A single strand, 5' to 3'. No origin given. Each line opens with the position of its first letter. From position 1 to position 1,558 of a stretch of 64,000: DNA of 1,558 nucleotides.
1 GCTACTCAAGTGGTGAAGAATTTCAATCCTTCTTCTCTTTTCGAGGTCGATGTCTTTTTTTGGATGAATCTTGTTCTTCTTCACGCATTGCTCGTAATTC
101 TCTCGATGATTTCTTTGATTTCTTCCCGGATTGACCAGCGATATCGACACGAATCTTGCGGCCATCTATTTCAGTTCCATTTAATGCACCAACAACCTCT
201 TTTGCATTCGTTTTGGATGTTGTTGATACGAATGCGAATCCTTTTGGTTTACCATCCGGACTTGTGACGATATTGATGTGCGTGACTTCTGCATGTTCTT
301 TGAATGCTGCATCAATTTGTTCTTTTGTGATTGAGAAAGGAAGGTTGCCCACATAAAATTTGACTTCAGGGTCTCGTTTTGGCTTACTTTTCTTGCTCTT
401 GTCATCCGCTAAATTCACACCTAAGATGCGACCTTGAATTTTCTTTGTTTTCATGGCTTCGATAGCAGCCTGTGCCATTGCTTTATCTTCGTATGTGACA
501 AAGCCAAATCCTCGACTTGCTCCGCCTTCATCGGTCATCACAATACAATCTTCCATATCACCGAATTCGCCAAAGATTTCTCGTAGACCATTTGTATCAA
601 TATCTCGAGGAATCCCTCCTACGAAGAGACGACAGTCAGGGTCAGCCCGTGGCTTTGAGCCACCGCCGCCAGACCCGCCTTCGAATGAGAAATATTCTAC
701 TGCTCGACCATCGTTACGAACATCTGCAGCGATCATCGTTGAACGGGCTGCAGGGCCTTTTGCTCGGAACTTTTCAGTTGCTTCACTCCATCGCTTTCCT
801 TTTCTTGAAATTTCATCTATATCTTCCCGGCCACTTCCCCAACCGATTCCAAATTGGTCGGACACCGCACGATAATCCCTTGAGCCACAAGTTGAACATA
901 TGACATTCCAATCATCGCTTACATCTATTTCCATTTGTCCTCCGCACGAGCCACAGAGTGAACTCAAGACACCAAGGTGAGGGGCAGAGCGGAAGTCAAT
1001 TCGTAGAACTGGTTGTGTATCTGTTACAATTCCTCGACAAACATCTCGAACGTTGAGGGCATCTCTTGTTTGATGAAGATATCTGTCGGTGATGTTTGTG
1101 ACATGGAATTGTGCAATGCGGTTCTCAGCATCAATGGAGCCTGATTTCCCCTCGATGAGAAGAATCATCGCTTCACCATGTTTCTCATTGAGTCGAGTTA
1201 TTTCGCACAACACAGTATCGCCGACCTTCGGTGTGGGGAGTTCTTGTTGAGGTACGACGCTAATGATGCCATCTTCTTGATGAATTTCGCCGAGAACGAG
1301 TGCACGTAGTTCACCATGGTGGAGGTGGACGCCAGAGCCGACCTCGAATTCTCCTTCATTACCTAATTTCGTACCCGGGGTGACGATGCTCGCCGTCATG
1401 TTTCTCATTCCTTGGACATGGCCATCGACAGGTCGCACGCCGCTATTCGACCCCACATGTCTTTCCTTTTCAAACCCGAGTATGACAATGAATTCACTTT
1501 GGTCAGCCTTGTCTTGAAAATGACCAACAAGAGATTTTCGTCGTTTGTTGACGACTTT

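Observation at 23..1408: Exosome cap protein Csl4 fused to two eukaryote-like RRM domains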

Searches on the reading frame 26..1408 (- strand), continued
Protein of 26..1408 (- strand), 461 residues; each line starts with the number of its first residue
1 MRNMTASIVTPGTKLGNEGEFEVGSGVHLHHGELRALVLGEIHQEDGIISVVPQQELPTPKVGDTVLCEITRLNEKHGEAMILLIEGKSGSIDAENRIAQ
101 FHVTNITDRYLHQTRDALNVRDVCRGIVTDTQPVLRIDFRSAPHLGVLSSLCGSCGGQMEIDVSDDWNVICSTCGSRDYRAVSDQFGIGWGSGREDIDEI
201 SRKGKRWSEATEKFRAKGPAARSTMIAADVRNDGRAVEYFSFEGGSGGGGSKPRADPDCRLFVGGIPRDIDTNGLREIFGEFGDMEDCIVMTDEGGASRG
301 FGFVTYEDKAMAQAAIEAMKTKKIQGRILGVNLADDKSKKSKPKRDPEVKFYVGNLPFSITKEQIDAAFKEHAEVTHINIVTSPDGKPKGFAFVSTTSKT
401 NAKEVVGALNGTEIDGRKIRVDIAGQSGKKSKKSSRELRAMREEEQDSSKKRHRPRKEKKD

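Call 59: find_encoding_contigs(protein=P0127, flank=8000, max_places=1)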
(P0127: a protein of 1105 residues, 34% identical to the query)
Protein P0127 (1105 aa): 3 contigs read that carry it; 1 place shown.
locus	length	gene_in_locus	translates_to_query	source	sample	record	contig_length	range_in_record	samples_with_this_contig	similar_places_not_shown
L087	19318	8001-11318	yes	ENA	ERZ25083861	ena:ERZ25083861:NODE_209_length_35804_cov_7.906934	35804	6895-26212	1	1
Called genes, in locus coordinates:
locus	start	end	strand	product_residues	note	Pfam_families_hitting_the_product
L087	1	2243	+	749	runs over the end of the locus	PF01490:Aa_trans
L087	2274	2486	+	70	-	-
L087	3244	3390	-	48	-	-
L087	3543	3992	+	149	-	PF01425:Amidase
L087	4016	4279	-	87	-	-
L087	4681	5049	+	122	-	-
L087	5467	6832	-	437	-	PF01645:Glu_synthase (weak), PF03060:NMO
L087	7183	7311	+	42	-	-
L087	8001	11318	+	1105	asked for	PF00076:RRM_1, PF08777:RRM_3 (faint), PF13893:RRM_5 (faint), PF14605:Nup35_RRM_2 (faint), PF16367:RRM_7 (weak), PF16842:RRM_occluded (faint), PF22976:RRM_10 (faint), PF00076:RRM_1, +4 more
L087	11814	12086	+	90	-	-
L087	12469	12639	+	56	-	-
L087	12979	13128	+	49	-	-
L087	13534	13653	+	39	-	-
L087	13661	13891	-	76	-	-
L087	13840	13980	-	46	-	-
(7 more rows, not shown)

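Call 60: find_encoding_contigs(protein=P0135, flank=8000, max_places=1)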
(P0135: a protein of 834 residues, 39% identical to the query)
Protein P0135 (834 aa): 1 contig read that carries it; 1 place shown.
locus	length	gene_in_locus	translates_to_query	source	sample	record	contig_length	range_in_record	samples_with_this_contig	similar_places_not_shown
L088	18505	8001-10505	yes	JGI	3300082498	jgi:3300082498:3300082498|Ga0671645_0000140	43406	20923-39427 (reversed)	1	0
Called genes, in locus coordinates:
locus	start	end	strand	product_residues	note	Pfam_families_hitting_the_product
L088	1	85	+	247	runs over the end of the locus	-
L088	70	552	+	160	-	-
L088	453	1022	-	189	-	-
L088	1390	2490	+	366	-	PF13874:Nup54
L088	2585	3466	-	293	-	PF13489:Methyltransf_23, PF13847:Methyltransf_31, PF08241:Methyltransf_11, PF08242:Methyltransf_12, PF13649:Methyltransf_25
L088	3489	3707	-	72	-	-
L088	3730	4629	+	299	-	-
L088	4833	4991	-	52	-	-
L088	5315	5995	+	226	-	-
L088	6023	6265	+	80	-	-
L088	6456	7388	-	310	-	PF00380:Ribosomal_S9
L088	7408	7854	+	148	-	-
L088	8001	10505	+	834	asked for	PF00076:RRM_1, PF16367:RRM_7 (faint), PF22976:RRM_10 (faint), PF25701:RRM_YTH1 (faint), PF00076:RRM_1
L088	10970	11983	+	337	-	PF00248:Aldo_ket_red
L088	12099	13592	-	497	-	PF00069:Pkinase, PF07714:PK_Tyr_Ser-Thr, PF17667:Pkinase_fungal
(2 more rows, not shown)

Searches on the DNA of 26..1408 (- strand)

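Call 73: search_rna_families(sources=[L034, L010, L045], threshold=evalue, max_evalue=1)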
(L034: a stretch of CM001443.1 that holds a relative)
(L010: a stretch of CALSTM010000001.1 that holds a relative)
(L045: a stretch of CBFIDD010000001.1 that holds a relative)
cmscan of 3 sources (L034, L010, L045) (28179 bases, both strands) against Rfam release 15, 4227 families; matches with E-value up to 1: 0.
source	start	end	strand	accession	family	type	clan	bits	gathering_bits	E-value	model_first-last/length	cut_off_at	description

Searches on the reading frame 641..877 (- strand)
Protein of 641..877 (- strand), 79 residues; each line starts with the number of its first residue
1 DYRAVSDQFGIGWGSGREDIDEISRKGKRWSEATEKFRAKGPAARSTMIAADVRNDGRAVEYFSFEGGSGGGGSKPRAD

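Call 36: search_protein_families(library=pfam, proteins=[window:641-877:-], max_evalue=10)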
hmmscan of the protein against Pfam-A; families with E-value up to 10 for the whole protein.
seq(79 aa): 0 families

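Call 64: search_solved_structures(query=A3, max_evalue=10, show_alignments=2)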
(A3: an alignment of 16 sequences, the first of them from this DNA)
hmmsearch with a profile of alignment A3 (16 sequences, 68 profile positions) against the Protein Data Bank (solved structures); distinct sequences matched with E-value up to 10: 20.
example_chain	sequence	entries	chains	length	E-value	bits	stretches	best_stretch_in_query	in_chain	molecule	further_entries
9krb_B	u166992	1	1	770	0.11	15.5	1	14-36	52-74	Angiotensin-converting enzyme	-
2p87_A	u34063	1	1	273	0.23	14.6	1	5-34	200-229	Pre-mRNA-splicing factor Prp8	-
2p8r_A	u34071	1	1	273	0.29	14.2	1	5-34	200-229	Pre-mRNA-splicing factor Prp8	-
8zwe_B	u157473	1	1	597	0.3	14.2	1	14-40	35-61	Angiotensin-converting enzyme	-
7w8s_A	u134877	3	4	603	0.31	14.1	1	14-40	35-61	Angiotensin-converting enzyme 2 | Angiotensin-converting enzyme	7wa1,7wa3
7f5r_A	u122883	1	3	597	0.31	14.1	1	14-40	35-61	mink ACE2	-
7fc3_A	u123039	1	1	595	0.39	13.8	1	15-37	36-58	Angiotensin-converting enzyme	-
7fc5_A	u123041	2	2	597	0.39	13.8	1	15-37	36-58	Angiotensin-converting enzyme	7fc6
7w6r_A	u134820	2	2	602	0.39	13.8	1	15-37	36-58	Angiotensin-converting enzyme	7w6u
8t20_D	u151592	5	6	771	0.48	13.5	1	14-40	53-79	Angiotensin-converting enzyme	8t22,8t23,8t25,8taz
7xby_A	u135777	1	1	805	0.53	13.4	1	15-37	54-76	Angiotensin-converting enzyme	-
9kwy_A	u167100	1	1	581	0.55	13.3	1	14-37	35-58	Processed angiotensin-converting enzyme 2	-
8yf2_A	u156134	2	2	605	0.75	12.9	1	14-36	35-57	Angiotensin-converting enzyme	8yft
7c8d_A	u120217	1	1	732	1.1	12.4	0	14-37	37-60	Angiotensin-converting enzyme 2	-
8xyz_A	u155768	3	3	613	1.1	12.4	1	15-36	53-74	Angiotensin-converting enzyme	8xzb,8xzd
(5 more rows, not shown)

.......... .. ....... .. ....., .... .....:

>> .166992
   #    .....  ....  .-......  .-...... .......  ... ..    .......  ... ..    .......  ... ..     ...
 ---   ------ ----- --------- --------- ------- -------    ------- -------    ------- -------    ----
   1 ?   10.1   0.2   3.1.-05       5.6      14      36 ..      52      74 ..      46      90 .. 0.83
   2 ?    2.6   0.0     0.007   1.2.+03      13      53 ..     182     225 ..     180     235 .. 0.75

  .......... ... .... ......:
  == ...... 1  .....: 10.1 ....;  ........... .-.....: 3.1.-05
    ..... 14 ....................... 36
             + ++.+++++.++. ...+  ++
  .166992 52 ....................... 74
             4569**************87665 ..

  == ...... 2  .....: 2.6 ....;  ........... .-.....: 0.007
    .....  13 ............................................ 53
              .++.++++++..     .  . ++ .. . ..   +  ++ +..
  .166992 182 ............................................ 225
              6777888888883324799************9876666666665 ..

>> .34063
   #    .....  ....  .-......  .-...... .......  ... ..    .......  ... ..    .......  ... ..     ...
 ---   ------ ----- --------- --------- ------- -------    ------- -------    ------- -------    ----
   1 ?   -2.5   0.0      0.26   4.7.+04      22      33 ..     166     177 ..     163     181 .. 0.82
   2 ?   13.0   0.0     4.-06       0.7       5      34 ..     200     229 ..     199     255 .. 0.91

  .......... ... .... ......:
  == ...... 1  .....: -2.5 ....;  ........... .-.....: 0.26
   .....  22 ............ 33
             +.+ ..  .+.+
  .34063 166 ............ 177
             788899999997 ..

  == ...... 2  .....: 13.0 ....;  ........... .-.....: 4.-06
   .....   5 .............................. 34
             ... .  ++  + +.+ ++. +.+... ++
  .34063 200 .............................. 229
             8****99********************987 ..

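Call 80: find_homologous_proteins(query=A3, max_evalue=0.001)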
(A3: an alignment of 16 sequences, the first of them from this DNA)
Query A3 (16 sequences) (68 aa, profile of the alignment): 3 proteins with E <= 0.001 among 111 candidates.
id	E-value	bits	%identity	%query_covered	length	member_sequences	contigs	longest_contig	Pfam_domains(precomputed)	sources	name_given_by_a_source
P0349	2.4e-21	93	46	82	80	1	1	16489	-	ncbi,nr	ncbi:hypothetical protein N9Y01_02075, partial [Candidatus Poseidonia alphae]|nr:hypothetical protei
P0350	1.4e-12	65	35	78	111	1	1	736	-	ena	-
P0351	2.1e-7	48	38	53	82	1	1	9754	-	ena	-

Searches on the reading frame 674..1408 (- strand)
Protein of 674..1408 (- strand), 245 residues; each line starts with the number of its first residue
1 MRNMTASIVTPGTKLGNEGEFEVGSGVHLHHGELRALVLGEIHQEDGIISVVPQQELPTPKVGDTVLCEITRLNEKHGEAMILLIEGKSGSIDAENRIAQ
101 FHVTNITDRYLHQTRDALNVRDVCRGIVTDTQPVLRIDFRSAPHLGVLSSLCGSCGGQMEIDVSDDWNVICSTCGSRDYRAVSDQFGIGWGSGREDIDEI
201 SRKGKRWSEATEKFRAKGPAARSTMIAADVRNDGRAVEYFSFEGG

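Call 49: search_solved_structures(query=window:674-1408:-, max_evalue=1, show_alignments=4)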
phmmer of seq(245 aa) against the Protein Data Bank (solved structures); distinct sequences matched with E-value up to 1: 16.
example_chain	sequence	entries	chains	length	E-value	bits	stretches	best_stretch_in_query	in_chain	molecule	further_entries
2ba1_A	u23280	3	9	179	5.8e-14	55.3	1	8-189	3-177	Archaeal exosome RNA binding protein CSL4 | Putative uncharacterized protein AF_0206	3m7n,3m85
8pel_I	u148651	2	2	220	0.0021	20.8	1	7-46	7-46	Putative exosome 3'->5 protein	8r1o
6d6q_I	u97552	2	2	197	0.0046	19.6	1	10-85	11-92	Exosome complex component CSL4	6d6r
6h25_I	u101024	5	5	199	0.0047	19.6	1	10-85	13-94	Exosome complex component CSL4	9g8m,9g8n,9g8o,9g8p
2nn6_I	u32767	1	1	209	0.0054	19.4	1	10-85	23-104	3'-5' exoribonuclease CSL4 homolog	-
8pel_H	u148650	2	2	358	0.05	16.2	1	5-74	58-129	Putative exosome complex protein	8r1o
2ba0_A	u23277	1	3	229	0.069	15.8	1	7-70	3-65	Archaeal exosome RNA binding protein RRP4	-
5a2e_A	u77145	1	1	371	0.31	13.6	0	152-191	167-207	T-CELL DIFFERENTIATION ANTIGEN CD6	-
2jp0_A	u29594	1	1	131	0.45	13.1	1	149-180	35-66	T-cell surface glycoprotein CD5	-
2jop_A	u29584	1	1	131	0.46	13.1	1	149-180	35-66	T-cell surface glycoprotein CD5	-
4qiw_P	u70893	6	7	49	0.66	12.5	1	151-177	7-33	DNA-directed RNA polymerase subunit P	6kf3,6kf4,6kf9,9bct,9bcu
5jea_H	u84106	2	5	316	0.81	12.3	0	6-78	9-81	Exosome complex component RRP4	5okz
6d6q_H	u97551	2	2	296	0.85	12.2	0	6-77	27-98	Exosome complex component RRP4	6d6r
6h25_H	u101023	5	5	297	0.86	12.2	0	6-77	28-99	Exosome complex component RRP4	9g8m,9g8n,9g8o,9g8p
2nn6_H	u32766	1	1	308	0.92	12.1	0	6-77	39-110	Exosome complex exonuclease RRP4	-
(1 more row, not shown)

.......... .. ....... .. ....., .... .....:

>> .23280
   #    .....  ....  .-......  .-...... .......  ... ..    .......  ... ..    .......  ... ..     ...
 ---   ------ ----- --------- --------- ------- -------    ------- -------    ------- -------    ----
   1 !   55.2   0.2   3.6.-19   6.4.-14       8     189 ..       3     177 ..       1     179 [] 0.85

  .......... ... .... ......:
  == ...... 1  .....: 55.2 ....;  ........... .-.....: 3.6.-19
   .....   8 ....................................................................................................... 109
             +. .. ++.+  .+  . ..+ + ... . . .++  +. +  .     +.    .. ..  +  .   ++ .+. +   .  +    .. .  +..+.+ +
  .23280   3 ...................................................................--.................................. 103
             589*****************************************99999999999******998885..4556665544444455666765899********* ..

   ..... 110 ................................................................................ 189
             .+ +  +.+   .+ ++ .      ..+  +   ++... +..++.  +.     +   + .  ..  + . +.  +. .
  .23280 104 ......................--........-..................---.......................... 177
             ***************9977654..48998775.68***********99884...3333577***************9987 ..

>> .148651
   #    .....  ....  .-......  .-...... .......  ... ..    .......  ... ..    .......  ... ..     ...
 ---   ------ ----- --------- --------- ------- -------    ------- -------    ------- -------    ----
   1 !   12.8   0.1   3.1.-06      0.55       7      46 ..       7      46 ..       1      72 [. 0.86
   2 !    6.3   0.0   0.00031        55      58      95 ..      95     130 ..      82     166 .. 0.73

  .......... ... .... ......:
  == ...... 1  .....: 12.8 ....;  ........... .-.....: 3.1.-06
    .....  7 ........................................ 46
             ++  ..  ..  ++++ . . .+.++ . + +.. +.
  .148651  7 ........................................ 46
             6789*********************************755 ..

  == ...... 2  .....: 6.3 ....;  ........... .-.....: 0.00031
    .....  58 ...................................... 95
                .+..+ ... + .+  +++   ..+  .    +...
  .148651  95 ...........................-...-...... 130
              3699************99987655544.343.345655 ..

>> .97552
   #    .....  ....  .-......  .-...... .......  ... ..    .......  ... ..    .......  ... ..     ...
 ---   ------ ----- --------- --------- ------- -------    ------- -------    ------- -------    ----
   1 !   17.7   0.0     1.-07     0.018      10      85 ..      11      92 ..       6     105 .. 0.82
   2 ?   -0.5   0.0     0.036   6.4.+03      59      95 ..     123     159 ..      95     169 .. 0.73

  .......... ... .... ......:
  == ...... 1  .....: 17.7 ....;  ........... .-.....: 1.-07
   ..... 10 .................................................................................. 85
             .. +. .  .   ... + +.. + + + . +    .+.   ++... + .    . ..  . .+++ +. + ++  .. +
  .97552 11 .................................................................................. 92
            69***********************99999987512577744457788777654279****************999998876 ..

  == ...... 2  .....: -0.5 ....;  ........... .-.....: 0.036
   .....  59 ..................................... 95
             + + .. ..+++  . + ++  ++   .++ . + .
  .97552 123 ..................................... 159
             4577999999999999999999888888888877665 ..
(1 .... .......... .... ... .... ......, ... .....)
